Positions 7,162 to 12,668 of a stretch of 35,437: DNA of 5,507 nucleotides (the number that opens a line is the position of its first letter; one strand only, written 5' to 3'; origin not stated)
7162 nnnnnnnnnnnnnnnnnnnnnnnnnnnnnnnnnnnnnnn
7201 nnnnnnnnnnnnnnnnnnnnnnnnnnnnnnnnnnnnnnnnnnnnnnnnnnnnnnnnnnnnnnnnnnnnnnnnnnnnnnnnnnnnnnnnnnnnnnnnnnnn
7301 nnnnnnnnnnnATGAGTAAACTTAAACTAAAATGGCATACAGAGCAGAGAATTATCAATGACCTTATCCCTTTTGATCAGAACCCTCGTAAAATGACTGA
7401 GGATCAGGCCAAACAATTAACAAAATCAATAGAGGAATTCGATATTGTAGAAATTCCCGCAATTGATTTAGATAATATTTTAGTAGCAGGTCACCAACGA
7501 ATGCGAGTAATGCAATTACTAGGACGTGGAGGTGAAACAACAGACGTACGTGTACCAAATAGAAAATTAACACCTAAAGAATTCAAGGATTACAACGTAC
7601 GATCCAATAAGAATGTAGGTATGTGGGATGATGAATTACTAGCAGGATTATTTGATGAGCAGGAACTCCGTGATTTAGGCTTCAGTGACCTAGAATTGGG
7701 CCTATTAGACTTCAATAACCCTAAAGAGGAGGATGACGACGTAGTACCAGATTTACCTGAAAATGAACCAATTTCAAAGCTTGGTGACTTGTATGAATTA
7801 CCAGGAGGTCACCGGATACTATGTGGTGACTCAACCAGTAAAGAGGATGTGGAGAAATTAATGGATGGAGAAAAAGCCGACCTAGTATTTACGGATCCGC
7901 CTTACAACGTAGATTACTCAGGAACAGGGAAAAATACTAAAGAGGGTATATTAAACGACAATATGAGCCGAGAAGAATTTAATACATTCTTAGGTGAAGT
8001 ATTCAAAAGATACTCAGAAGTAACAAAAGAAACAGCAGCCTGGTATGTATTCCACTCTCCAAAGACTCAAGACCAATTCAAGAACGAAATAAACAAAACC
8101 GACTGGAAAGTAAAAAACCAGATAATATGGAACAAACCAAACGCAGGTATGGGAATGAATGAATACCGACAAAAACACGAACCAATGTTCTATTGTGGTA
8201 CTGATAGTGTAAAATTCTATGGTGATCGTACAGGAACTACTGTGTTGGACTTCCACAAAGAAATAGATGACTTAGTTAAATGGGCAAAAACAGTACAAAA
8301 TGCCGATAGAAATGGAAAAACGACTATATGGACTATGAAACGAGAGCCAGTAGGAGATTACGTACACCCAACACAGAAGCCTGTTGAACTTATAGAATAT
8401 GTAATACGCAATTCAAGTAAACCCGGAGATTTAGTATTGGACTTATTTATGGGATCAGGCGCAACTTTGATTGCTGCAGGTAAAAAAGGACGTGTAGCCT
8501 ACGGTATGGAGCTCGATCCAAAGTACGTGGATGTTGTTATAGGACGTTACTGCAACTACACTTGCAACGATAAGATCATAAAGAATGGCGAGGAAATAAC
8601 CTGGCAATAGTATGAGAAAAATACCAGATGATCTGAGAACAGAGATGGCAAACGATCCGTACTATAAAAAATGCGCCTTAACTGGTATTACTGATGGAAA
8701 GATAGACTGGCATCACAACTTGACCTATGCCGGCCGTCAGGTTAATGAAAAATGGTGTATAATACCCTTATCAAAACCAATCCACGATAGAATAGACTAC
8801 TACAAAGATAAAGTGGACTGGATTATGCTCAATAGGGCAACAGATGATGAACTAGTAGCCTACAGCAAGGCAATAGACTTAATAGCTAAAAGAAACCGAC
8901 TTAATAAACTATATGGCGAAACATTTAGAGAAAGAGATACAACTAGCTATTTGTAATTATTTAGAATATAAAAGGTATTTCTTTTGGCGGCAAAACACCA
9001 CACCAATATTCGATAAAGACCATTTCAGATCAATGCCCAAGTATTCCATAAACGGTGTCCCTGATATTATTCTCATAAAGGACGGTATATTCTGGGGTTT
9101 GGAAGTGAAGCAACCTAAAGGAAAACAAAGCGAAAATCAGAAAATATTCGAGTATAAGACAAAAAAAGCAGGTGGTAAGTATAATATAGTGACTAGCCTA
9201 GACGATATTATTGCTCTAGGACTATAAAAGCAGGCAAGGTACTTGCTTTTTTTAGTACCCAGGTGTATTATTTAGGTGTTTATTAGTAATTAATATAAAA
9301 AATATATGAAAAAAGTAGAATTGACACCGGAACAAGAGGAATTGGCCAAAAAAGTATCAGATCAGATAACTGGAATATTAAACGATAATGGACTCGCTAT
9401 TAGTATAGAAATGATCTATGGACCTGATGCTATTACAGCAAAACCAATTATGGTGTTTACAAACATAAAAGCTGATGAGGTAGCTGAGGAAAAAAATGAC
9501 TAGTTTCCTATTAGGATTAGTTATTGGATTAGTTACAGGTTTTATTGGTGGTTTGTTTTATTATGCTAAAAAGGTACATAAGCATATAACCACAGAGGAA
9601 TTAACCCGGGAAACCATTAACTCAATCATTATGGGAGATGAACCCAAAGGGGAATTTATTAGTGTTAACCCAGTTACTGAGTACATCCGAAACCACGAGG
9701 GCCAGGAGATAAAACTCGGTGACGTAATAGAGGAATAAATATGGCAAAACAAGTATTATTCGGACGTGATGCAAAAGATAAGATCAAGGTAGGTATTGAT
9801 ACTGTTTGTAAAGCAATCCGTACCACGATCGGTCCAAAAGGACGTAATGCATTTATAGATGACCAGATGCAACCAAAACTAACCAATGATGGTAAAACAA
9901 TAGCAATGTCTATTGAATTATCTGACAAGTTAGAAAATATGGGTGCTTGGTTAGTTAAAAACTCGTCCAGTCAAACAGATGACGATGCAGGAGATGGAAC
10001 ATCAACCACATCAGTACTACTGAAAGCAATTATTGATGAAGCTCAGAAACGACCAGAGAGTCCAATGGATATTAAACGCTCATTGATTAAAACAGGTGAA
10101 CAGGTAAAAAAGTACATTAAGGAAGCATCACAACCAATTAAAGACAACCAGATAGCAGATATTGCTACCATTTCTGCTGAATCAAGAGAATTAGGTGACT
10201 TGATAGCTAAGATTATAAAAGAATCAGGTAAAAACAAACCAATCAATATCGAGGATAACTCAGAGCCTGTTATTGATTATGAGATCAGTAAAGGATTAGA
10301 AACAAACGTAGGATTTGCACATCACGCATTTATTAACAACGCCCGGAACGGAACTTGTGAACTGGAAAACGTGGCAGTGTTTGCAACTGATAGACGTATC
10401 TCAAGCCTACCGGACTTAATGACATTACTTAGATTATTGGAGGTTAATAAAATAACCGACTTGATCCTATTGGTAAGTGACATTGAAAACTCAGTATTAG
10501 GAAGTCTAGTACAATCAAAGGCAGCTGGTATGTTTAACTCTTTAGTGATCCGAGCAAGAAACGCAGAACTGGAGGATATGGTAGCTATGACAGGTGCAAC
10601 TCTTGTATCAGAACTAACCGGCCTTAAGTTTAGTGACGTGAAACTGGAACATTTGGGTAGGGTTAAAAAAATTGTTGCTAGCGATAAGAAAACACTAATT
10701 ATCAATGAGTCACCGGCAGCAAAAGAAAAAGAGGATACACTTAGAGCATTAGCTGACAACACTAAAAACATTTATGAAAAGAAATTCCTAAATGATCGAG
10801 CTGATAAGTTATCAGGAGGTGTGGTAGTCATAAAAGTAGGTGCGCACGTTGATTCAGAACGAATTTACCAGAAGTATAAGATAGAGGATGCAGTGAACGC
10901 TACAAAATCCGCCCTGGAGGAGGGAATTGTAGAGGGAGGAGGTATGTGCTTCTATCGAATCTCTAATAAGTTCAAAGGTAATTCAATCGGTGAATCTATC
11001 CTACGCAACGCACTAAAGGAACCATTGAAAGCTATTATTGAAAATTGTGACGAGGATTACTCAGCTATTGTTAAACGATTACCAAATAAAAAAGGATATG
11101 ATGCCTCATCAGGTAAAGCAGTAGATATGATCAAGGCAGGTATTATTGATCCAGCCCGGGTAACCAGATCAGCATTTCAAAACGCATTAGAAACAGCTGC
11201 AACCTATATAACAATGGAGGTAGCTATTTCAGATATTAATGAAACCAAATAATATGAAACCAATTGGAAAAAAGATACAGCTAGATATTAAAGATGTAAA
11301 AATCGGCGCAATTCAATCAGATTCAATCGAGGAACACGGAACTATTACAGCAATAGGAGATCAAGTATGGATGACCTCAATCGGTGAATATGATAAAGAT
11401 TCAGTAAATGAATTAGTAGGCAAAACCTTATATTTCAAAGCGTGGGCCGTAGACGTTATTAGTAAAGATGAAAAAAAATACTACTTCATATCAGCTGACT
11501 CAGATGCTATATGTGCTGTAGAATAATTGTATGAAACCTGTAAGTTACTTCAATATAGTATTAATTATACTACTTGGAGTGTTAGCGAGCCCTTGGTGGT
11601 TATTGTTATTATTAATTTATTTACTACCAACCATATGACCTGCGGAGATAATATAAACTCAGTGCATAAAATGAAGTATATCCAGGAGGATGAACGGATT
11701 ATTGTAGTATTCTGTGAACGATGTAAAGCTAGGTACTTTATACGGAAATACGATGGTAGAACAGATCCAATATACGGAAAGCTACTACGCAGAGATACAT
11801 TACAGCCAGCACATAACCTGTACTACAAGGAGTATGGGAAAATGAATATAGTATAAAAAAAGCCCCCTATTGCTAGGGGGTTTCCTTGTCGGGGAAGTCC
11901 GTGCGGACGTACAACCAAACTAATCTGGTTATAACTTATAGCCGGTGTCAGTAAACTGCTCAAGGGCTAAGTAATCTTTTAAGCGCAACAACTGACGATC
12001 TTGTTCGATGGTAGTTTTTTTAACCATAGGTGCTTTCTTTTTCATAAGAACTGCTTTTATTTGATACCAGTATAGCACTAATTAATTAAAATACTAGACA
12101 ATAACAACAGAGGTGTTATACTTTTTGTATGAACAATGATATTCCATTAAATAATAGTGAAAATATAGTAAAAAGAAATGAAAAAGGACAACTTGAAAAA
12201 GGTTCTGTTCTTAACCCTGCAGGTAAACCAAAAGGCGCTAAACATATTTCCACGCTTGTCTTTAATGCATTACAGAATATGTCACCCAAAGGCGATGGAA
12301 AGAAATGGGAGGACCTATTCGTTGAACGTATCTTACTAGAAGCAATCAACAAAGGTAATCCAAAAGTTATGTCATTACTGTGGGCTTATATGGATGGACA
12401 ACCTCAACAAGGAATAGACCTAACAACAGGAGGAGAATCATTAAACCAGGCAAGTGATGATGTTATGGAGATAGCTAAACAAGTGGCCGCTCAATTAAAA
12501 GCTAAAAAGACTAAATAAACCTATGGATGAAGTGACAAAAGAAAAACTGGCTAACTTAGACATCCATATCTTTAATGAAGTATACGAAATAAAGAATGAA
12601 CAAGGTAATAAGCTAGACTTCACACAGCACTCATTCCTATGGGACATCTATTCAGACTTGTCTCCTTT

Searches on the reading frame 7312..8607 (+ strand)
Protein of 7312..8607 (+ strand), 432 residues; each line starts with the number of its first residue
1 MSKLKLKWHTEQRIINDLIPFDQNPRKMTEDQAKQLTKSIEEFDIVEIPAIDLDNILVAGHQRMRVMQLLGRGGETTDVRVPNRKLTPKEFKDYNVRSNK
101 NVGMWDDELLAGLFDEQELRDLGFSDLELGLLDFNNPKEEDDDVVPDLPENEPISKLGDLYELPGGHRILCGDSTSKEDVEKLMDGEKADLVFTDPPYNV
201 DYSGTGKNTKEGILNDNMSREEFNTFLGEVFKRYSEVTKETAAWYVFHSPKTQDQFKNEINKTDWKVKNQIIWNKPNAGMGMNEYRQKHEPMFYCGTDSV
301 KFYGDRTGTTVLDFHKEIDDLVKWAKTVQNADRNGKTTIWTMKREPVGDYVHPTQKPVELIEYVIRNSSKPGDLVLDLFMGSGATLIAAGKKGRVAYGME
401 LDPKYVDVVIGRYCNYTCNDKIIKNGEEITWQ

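Call 14: find_related_loci(query=window:7312-8607:+, collection=viral_contigs, flank=4000)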
Query window:7312-8607:+ (432 aa) in viral_contigs; peptide patterns used: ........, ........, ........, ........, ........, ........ (x = any residue, [..] = any of these).
111 stretches matched a pattern; 94 encode a relative of the query (tblastn E <= 1e-3); the best 80 are kept; 80 distinct loci.
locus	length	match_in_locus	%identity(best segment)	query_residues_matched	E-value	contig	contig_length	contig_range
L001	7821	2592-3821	53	17-432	5e-137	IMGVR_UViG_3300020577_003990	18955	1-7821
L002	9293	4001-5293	46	4-431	4e-124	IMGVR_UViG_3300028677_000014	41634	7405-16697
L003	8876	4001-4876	58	139-432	3e-112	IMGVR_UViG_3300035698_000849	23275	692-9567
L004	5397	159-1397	45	11-431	2e-105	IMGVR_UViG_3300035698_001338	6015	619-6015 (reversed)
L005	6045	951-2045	44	6-416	4e-94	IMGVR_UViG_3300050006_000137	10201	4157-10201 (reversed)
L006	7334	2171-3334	41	6-417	4e-81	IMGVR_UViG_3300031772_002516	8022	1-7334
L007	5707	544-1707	41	6-417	4e-81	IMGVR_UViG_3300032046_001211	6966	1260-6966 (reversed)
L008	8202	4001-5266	39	5-427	6e-81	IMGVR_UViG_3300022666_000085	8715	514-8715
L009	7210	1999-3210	40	23-427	9e-80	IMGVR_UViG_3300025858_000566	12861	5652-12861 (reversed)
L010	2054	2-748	52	171-419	5e-80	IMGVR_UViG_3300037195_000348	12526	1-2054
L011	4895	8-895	45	102-423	4e-76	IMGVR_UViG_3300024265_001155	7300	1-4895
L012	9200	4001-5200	39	15-432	1e-72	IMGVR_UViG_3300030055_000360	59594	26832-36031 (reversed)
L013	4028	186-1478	36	15-432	2e-72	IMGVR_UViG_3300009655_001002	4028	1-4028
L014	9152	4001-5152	38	15-417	2e-70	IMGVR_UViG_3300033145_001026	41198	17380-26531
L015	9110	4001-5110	39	15-413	7e-70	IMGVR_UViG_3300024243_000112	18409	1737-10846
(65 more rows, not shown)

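Call 18: find_encoding_contigs(protein=window:7312-8607:+, flank=3000, max_places=10)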
Protein window:7312-8607:+ (432 aa): no gene with exactly this product is on record in the collection.

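Call 19: find_homologous_proteins(query=window:7312-8607:+, max_evalue=1e-30)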
Query window:7312-8607:+ (432 aa): 7907 proteins with E <= 1e-30 among 8000 candidates; the best 120 are listed.
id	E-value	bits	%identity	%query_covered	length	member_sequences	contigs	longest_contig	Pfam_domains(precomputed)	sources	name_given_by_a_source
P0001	6.5e-294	992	99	100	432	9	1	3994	PF01555.25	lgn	-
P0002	1.4e-252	856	84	100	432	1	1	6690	PF01555.25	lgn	-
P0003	2.0e-234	796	77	100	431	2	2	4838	PF01555.25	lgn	-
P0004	3.5e-226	769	80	94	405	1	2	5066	PF01555.25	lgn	-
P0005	1.1e-223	761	76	99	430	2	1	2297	PF02086.22,PF01555.25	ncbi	-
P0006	3.5e-223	759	76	99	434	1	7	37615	PF01555.25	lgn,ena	-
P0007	1.6e-220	751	74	99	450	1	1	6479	PF01555.25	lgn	-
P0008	1.2e-213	728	72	100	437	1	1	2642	PF01555.25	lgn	-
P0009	1.4e-208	711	75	94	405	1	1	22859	PF01555.25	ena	-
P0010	5.7e-208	709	72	99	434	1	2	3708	PF01555.25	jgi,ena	jgi:DNA modification methylase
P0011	5.8e-204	696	70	100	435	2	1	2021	PF01555.25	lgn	-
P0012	2.1e-199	681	72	94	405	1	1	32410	PF01555.25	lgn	-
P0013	6.7e-194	663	67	99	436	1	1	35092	PF01555.25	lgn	-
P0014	7.2e-189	646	66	99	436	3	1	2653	PF03602.22,PF02086.22,PF01555.25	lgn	-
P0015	1.0e-183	629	66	99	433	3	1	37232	PF01555.25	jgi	-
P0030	1.1e-135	471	51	96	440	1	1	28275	PF01555.25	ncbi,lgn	-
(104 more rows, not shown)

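Call 20: find_encoding_contigs(protein=P0001, flank=3000, max_places=4)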
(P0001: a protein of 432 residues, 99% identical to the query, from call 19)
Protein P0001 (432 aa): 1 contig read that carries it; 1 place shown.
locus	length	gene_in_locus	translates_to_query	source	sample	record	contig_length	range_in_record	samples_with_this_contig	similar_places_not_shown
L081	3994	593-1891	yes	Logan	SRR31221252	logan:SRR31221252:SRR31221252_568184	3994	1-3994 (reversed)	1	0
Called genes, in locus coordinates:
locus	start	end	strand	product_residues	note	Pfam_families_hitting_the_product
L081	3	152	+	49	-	?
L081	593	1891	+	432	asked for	PF01555:N6_N4_Mtase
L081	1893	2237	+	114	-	-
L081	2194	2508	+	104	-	-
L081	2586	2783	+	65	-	-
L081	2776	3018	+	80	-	-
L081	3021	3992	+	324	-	?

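Call 21: find_encoding_contigs(protein=P0002, flank=3000, max_places=4)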
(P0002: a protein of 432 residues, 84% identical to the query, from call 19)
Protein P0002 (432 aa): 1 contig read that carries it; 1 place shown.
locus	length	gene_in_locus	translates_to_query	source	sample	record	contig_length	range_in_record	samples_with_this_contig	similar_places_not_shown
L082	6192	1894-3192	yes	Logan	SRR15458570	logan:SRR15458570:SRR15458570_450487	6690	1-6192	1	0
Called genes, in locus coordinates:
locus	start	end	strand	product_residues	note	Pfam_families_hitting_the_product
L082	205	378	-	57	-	-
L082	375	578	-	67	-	-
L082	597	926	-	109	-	PF10263:SprT-like (weak)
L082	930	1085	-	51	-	-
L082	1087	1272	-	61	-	-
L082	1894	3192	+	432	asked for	PF01555:N6_N4_Mtase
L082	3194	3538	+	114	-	-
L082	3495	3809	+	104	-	-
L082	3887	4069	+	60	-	-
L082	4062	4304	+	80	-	-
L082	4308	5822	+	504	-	PF00118:Cpn60_TCP1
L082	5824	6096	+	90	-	-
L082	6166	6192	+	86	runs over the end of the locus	-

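Call 22: find_encoding_contigs(protein=P0006, flank=3000, max_places=8)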
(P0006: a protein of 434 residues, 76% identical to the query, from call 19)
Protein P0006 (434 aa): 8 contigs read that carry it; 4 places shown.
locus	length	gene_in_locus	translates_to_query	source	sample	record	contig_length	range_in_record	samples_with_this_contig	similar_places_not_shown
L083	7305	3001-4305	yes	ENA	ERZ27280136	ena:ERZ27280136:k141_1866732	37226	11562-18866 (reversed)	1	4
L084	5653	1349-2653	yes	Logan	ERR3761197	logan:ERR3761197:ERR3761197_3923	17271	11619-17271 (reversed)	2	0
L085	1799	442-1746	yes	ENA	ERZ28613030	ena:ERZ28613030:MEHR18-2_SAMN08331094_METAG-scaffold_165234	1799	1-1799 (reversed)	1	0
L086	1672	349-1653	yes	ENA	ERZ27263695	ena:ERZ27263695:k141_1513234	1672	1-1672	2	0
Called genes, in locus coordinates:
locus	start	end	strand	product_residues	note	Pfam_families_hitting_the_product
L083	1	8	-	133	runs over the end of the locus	-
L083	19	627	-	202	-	-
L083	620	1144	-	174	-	-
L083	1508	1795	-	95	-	-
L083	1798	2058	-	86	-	-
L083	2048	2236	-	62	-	-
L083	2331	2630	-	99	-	-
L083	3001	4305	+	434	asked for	PF01555:N6_N4_Mtase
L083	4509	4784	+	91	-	-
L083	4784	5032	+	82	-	-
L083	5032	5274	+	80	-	-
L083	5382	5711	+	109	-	-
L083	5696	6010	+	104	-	-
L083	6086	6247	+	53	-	-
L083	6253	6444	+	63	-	-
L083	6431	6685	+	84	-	-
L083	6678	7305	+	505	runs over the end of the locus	PF00118:Cpn60_TCP1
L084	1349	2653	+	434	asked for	PF01555:N6_N4_Mtase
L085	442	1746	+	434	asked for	PF01555:N6_N4_Mtase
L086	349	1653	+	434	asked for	PF01555:N6_N4_Mtase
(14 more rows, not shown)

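Call 27: find_encoding_contigs(protein=P0003, flank=3000, max_places=4)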
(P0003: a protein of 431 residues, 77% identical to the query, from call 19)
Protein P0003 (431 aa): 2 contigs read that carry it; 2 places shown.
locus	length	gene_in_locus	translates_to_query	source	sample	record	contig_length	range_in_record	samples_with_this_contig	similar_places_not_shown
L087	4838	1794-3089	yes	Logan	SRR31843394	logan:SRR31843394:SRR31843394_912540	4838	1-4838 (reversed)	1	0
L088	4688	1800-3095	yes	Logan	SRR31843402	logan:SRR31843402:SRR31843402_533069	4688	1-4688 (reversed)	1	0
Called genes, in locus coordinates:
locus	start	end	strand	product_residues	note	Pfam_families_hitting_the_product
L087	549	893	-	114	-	-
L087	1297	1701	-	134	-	-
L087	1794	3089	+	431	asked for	PF01555:N6_N4_Mtase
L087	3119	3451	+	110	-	-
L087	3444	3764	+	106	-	PF08774:VRR_NUC (weak)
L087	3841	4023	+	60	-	-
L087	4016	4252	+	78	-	-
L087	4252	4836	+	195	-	?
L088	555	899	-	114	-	-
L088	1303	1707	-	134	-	-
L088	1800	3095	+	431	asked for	PF01555:N6_N4_Mtase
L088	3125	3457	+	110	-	-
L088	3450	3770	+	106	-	PF08774:VRR_NUC (weak)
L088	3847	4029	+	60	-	-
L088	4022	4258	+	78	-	-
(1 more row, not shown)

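Call 28: find_encoding_contigs(protein=P0007, flank=3000, max_places=4)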
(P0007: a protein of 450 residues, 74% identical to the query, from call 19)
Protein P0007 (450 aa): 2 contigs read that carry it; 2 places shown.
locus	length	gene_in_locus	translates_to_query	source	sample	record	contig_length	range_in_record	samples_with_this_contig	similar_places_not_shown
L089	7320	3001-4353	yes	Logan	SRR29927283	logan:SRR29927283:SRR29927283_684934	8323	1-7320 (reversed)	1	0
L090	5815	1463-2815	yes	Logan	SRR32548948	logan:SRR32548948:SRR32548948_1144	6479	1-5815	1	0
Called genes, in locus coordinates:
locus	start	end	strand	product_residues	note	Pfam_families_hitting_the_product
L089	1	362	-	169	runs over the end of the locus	-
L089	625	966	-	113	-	-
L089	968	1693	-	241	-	-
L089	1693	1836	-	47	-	-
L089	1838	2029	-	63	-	-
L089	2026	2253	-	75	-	-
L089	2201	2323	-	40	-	-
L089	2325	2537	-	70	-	-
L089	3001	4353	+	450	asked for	PF01555:N6_N4_Mtase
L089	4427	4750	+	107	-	-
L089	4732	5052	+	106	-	-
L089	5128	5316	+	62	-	-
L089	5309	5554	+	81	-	-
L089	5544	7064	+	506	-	PF00118:Cpn60_TCP1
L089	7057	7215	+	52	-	-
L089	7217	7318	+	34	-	?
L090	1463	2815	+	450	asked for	PF01555:N6_N4_Mtase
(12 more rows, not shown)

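Call 29: find_encoding_contigs(protein=P0009, flank=3000, max_places=4)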
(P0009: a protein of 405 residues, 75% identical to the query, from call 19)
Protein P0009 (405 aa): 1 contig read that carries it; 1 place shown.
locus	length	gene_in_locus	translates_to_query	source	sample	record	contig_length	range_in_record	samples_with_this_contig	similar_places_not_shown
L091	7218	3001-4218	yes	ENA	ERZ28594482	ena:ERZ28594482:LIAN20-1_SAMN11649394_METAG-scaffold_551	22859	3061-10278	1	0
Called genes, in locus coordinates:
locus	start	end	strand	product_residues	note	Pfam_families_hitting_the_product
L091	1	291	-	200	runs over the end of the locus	-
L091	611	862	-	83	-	-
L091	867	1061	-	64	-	-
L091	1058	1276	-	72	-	-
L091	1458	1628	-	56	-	-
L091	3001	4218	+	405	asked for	PF01555:N6_N4_Mtase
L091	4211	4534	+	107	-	-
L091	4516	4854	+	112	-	PF05866:RusA (faint)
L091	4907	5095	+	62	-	-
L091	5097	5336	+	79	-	-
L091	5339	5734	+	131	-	-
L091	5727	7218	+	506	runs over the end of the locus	PF00118:Cpn60_TCP1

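Call 76: list_cluster_members(proteins=[P0005, P0030, P0001])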
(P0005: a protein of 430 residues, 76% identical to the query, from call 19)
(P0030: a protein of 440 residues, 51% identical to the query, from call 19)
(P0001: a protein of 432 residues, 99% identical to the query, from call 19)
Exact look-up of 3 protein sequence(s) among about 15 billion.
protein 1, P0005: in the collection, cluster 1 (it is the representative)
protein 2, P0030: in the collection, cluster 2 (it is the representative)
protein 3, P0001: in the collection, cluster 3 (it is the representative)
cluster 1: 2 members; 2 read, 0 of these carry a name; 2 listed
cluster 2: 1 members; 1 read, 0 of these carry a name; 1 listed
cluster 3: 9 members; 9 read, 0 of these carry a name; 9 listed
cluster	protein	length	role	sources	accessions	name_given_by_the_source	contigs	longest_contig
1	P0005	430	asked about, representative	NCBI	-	-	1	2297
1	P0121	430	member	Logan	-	-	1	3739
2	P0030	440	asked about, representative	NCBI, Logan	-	-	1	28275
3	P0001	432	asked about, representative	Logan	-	-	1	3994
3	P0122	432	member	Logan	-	-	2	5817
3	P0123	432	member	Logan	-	-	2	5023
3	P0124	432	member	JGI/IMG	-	-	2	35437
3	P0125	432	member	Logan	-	-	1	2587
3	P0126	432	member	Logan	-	-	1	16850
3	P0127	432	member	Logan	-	-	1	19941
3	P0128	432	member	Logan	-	-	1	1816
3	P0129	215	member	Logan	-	-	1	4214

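Call 77: find_encoding_contigs(protein=P0004, flank=1500, max_places=3)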
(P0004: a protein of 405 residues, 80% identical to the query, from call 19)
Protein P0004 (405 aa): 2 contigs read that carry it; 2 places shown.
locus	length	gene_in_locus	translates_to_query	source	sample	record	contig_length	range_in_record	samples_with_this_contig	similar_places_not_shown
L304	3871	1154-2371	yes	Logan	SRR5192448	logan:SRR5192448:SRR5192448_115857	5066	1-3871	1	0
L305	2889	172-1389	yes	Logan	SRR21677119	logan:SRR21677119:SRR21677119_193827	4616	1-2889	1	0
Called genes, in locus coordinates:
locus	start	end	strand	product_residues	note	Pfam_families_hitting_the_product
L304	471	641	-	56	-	-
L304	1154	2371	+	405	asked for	PF01555:N6_N4_Mtase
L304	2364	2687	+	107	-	-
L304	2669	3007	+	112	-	PF05866:RusA (faint)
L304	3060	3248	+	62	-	-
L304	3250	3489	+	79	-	-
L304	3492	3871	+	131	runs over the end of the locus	-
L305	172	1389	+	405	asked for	PF01555:N6_N4_Mtase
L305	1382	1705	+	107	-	-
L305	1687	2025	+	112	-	PF05866:RusA (faint)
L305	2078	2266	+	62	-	-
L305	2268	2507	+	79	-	-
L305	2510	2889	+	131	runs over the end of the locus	-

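Call 78: find_encoding_contigs(protein=P0012, flank=1500, max_places=3)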
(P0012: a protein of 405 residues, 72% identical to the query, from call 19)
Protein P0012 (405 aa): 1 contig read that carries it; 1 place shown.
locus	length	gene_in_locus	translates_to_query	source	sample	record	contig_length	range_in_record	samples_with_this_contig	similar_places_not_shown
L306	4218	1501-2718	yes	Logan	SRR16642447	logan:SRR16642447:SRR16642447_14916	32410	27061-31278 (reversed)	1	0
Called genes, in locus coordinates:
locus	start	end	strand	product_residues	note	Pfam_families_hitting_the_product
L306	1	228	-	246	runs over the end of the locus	-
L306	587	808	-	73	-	-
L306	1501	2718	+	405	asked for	PF01555:N6_N4_Mtase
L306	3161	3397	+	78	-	-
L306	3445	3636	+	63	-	-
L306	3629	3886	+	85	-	-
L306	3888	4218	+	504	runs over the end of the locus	PF00118:Cpn60_TCP1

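Call 79: find_encoding_contigs(protein=P0013, flank=1500, max_places=3)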
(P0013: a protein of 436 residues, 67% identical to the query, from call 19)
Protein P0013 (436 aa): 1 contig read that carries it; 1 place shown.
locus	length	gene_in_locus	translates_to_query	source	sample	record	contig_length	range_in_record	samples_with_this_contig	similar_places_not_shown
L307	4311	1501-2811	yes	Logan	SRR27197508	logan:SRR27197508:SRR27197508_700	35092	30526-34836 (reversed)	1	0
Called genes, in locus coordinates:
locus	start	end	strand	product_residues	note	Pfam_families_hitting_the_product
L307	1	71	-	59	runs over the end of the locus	-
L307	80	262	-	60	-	-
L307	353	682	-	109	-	-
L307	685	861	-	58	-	-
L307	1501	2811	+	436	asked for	PF01555:N6_N4_Mtase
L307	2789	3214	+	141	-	PF05766:NinG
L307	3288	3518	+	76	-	-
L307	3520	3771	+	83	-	-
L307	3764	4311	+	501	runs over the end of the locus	PF00118:Cpn60_TCP1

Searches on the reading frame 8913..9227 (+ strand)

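Call 51: search_protein_families(library=pfam, proteins=[window:8913-9227:+], max_evalue=0.01)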
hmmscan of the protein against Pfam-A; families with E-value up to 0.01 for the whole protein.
window:8913-9227:+ (104 aa): 0 families

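Call 52: search_protein_families(library=phrogs, proteins=[window:8913-9227:+], max_evalue=0.001)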
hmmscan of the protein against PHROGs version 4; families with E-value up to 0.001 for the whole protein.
window:8913-9227:+ (104 aa): 3 families
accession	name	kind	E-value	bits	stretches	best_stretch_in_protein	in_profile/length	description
phrog_93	-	DNA, RNA and nucleotide metabolism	8.9e-16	58.6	1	3-100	351-435/613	endonuclease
phrog_5702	-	DNA, RNA and nucleotide metabolism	3e-07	31.3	1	47-100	5-60/70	Holliday junction resolvase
phrog_824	-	unknown function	3.9e-07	31.2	1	47-101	112-169/265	-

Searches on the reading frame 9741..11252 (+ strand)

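Call 51: search_protein_families(library=pfam, proteins=[window:9741-11252:+], max_evalue=0.01)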
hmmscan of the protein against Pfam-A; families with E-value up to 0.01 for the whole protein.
window:9741-11252:+ (503 aa): 1 family
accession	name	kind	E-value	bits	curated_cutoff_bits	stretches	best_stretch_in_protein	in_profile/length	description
PF00118.29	Cpn60_TCP1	-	2e-44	152.6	34.3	2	269-495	277-485/490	TCP-1/cpn60 chaperonin family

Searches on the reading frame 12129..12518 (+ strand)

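Call 51: search_protein_families(library=pfam, proteins=[window:12129-12518:+], max_evalue=0.01)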
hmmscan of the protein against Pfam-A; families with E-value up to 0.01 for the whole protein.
window:12129-12518:+ (129 aa): 1 family
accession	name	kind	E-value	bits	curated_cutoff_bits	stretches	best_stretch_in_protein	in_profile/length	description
PF18932.5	DUF5681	-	0.0044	18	27.5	1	19-91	2-75/77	Family of unknown function (DUF5681)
